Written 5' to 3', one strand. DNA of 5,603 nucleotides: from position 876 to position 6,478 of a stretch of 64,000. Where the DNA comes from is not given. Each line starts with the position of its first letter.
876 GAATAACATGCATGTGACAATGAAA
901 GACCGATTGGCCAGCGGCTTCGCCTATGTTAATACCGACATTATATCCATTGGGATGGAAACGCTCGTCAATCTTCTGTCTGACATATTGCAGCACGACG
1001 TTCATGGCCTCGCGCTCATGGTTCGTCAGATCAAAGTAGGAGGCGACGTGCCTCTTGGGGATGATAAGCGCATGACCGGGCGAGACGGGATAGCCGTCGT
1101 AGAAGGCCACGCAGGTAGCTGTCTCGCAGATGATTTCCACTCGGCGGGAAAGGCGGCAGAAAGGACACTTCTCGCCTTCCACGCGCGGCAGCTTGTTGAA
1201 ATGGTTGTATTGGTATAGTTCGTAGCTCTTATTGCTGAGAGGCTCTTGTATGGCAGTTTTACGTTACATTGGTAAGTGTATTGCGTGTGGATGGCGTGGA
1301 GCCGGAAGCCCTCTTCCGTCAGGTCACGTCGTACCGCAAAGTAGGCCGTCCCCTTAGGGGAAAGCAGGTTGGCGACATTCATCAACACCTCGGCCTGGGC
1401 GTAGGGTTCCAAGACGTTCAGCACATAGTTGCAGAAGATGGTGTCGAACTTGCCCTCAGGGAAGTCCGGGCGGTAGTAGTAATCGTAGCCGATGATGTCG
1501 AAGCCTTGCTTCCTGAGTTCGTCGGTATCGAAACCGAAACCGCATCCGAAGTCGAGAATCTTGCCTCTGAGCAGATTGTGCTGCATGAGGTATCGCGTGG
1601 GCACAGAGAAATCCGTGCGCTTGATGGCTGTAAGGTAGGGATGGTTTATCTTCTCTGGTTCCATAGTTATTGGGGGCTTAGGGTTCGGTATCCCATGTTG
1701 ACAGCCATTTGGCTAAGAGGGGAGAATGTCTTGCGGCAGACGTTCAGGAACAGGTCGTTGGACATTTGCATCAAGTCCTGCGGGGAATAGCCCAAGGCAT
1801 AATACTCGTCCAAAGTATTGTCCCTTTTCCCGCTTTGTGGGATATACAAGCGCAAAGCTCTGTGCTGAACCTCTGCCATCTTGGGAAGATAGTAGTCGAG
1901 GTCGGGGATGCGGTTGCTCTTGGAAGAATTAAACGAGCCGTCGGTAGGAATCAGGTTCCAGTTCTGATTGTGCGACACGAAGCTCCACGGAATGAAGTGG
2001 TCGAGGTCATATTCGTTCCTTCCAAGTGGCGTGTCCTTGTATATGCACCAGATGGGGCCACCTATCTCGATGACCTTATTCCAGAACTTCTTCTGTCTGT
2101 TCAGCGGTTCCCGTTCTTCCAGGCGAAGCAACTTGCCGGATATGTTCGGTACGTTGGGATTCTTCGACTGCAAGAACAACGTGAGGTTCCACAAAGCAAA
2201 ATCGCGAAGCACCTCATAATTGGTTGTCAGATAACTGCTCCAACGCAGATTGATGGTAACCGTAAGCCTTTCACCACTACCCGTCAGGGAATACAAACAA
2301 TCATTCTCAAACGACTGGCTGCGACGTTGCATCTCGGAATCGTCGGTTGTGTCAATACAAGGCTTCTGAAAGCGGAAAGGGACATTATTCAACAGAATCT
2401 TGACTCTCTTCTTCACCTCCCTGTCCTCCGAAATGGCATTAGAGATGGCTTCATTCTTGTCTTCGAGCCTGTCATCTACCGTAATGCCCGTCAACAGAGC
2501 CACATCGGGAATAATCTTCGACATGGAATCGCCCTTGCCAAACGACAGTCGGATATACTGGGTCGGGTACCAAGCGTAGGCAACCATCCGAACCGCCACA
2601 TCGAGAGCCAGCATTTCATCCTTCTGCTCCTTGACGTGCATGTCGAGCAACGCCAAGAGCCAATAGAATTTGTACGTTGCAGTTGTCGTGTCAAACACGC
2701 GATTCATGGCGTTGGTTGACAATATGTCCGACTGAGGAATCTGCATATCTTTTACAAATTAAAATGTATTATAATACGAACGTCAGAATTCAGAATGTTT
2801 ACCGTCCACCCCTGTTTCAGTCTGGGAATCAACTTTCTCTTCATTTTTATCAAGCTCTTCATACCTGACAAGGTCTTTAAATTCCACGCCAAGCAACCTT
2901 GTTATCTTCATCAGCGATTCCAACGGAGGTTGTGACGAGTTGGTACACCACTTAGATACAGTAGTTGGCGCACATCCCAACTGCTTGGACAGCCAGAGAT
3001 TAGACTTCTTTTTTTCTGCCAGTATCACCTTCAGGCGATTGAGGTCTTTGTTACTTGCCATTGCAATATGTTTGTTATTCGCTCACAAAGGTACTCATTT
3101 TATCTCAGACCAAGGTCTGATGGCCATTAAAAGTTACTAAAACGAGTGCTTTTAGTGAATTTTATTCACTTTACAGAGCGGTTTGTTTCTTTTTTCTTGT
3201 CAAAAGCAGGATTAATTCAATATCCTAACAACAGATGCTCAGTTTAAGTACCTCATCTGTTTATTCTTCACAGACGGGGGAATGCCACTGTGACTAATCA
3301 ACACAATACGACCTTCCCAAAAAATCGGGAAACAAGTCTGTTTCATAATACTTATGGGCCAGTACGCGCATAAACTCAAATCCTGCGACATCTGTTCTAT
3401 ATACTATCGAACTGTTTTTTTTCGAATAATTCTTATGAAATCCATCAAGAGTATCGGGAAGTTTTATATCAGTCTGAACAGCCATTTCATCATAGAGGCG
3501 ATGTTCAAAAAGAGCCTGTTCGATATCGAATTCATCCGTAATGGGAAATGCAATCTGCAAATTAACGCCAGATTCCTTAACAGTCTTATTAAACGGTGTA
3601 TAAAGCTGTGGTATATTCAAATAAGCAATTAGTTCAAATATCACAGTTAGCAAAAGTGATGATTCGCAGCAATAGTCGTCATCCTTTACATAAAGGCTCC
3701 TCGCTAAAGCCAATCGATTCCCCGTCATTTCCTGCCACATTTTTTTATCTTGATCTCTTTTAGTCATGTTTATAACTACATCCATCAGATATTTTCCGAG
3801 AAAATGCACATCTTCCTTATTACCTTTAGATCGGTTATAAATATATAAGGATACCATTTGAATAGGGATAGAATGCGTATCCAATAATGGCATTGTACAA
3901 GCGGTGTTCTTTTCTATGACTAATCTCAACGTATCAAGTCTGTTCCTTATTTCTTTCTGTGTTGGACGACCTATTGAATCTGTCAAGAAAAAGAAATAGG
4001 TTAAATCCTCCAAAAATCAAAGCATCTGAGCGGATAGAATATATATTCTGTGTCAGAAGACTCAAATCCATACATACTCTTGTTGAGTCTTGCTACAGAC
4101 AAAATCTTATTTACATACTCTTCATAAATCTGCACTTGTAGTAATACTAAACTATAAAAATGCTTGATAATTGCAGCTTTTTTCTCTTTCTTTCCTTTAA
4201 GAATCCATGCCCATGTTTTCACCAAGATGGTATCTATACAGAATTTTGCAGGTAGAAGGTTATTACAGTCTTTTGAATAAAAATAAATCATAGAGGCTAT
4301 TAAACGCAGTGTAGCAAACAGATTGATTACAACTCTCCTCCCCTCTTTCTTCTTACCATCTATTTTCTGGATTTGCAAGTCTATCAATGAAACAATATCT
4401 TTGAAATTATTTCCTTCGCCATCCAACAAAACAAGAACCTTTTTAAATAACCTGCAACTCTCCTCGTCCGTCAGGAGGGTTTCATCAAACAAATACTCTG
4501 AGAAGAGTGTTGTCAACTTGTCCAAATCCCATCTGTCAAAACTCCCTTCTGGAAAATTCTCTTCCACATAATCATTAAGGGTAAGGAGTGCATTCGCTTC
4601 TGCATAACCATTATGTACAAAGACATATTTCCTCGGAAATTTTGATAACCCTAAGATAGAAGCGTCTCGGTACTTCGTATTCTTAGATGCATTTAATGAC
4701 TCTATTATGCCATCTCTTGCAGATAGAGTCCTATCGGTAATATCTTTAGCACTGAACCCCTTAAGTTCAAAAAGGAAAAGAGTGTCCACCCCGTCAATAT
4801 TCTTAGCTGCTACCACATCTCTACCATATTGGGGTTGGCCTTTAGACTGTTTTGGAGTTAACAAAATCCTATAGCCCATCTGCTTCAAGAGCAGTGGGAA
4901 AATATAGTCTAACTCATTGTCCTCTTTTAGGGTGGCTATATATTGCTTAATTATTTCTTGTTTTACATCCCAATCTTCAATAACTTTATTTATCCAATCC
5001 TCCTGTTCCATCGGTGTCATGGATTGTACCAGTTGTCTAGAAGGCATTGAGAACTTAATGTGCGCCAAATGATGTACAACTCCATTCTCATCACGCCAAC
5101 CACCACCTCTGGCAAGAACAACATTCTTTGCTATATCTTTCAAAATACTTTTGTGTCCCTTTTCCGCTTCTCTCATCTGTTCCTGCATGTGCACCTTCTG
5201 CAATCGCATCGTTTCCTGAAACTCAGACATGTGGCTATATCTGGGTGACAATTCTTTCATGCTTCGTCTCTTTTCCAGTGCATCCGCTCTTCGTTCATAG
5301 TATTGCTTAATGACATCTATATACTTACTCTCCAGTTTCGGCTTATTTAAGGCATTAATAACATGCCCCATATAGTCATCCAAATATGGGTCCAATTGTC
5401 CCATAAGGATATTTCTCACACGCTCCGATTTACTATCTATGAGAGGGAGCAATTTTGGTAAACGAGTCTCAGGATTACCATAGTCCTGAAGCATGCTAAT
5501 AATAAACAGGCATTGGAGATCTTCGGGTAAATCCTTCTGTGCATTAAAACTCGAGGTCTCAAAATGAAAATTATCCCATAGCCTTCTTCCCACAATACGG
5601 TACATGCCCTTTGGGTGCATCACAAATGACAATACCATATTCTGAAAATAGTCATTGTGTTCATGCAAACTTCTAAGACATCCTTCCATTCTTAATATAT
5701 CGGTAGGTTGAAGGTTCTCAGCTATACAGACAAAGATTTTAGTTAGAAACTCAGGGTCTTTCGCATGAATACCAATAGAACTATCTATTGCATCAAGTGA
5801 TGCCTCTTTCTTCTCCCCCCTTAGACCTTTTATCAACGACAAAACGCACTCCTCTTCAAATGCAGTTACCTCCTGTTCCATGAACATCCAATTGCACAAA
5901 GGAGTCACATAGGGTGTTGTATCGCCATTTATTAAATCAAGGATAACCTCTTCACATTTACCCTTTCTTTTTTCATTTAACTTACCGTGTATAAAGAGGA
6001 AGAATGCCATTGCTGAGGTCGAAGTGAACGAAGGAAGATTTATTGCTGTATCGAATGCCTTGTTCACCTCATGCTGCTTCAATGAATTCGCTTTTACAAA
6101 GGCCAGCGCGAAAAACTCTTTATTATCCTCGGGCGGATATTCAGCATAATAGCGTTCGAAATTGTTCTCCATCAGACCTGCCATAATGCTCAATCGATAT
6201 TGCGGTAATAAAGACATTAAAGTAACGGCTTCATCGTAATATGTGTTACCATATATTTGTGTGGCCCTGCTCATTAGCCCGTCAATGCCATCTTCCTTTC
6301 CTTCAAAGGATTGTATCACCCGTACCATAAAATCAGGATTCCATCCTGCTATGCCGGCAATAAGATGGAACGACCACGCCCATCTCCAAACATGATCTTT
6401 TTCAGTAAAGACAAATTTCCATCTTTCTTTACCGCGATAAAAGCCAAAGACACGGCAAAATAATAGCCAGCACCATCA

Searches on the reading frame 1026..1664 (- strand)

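Call 47: search_protein_families(library=pfam, proteins=[window:1026-1664:-], max_evalue=0.001)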
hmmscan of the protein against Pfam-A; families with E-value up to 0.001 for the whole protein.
window:1026-1664:- (212 aa): 5 families
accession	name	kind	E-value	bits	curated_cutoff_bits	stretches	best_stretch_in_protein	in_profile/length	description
PF13489.12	Methyltransf_23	-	7.6e-13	49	27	1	28-112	18-119/164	Methyltransferase domain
PF13649.12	Methyltransf_25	-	3.6e-08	34.4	27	0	67-105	59-97/97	Methyltransferase domain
PF08242.18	Methyltransf_12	-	1.3e-07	32.7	30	0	69-106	62-97/98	Methyltransferase domain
PF08241.18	Methyltransf_11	-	2.8e-07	31.5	21.2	0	67-109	55-95/95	Methyltransferase domain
PF13847.12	Methyltransf_31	-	3.5e-06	27.2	27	0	69-110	71-110/145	Methyltransferase domain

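Call 48: search_protein_families(library=padloc, proteins=[window:1026-1664:-], max_evalue=0.00001)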
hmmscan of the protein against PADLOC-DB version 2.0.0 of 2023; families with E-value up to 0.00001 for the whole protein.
window:1026-1664:- (212 aa): 1 family
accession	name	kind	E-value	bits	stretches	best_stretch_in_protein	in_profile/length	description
PDLC04134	mad2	-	1.6e-06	25.2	0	67-119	352-405/492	mads_2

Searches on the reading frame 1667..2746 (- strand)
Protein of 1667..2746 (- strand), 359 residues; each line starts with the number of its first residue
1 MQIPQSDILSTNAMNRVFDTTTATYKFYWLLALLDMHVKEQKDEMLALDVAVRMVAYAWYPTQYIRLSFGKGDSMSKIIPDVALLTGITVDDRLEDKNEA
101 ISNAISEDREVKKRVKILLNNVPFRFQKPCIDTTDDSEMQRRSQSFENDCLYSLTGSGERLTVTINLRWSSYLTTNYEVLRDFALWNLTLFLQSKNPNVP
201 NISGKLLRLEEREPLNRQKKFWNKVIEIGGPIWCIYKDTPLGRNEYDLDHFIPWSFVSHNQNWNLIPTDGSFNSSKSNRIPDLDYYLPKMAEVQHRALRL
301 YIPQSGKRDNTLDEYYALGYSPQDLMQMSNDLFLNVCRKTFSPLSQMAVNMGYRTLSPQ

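Call 5: search_protein_families(library=pfam, proteins=[window:1667-2746:-], max_evalue=0.01)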
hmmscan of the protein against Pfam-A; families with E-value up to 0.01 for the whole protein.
window:1667-2746:- (359 aa): 1 family
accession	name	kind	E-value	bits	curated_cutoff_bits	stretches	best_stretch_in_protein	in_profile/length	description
PF13395.12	HNH_4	-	6.6e-10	39.2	22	1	241-281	13-53/54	HNH endonuclease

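Call 6: search_protein_families(library=padloc, proteins=[window:1667-2746:-], max_evalue=0.01)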
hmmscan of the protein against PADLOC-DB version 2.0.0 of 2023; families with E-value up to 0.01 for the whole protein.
window:1667-2746:- (359 aa): 3 families
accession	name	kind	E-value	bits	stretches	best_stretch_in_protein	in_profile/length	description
PDLC01460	Cas9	-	0.00097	15.4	1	244-284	515-555/901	"CAS-II-A,CAS-II-B,CAS-II-C; effector__SPE"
PDLC01256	Cas9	-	0.0083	13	0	244-283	527-566/711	"CAS-II-A,CAS-II-B,CAS-II-C; effector__SPE"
PDLC04262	PDC-M01B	-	0.0093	13.7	0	172-274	16-121/259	-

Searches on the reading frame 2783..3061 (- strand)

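Call 47: search_protein_families(library=pfam, proteins=[window:2783-3061:-], max_evalue=0.001)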
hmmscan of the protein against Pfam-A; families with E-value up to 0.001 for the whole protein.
window:2783-3061:- (92 aa): 3 families
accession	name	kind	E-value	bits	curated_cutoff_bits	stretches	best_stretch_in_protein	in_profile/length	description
PF13443.12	HTH_26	-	3.2e-10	40.5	22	1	9-68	1-61/63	Cro/C1-type HTH DNA-binding domain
PF01381.28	HTH_3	-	1.3e-06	28.8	23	1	24-63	15-54/55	Helix-turn-helix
PF07022.19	Phage_CI_repr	-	9.8e-05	23.1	22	1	7-65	3-58/65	Bacteriophage CI repressor helix-turn-helix domain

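Call 48: search_protein_families(library=padloc, proteins=[window:2783-3061:-], max_evalue=0.00001)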
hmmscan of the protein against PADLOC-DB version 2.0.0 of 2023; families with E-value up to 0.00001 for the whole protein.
window:2783-3061:- (92 aa): 1 family
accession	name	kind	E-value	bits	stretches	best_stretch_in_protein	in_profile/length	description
PDLC03951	RmrA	-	8e-06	23.1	1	9-66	12-69/400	-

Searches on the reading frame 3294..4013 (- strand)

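Call 5: search_protein_families(library=pfam, proteins=[window:3294-4013:-], max_evalue=0.01)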
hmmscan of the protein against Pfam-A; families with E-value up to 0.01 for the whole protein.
window:3294-4013:- (239 aa): 0 families

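Call 6: search_protein_families(library=padloc, proteins=[window:3294-4013:-], max_evalue=0.01)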
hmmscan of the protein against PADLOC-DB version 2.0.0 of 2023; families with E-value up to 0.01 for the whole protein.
window:3294-4013:- (239 aa): 1 family
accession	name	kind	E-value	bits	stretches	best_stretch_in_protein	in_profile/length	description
PDLC03926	OloB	-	1e-25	88.9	1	19-232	335-550/556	-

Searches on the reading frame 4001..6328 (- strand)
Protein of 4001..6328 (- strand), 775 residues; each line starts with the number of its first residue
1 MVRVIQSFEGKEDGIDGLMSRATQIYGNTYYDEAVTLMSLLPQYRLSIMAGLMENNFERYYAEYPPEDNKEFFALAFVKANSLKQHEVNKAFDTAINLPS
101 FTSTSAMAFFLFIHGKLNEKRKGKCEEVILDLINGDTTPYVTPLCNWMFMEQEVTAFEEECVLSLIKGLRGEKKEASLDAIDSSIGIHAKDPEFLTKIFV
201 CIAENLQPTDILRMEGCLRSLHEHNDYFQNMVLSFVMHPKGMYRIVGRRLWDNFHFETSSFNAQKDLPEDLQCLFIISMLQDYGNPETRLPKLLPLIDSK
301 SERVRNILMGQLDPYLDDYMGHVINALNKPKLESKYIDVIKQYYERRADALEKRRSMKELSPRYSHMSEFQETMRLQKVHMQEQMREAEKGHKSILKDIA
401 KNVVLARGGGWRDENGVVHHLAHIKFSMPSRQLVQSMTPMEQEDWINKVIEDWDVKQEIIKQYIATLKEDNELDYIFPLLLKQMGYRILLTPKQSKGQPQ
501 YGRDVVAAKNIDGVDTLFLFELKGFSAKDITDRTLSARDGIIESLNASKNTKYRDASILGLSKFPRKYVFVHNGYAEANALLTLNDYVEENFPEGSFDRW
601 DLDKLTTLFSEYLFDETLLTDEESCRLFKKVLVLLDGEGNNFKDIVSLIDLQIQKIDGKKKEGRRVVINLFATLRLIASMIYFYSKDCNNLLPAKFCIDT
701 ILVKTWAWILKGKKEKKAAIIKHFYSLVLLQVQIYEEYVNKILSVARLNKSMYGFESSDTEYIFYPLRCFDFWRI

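Call 5: search_protein_families(library=pfam, proteins=[window:4001-6328:-], max_evalue=0.01)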
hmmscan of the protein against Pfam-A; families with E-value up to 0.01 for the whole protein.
window:4001-6328:- (775 aa): 0 families

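Call 6: search_protein_families(library=padloc, proteins=[window:4001-6328:-], max_evalue=0.01)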
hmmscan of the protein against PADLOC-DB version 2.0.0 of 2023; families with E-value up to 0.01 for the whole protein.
window:4001-6328:- (775 aa): 2 families
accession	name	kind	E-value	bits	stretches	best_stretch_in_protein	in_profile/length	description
PDLC03926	OloB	-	6.2e-67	224.9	1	459-772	4-318/556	-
PDLC03925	OloA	-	2e-31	107.9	1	4-436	104-579/596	-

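Call 8: search_protein_families(library=ncbifam, proteins=[window:4001-6328:-], max_evalue=0.01)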
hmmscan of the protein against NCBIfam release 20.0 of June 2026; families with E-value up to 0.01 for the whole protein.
window:4001-6328:- (775 aa): 0 families
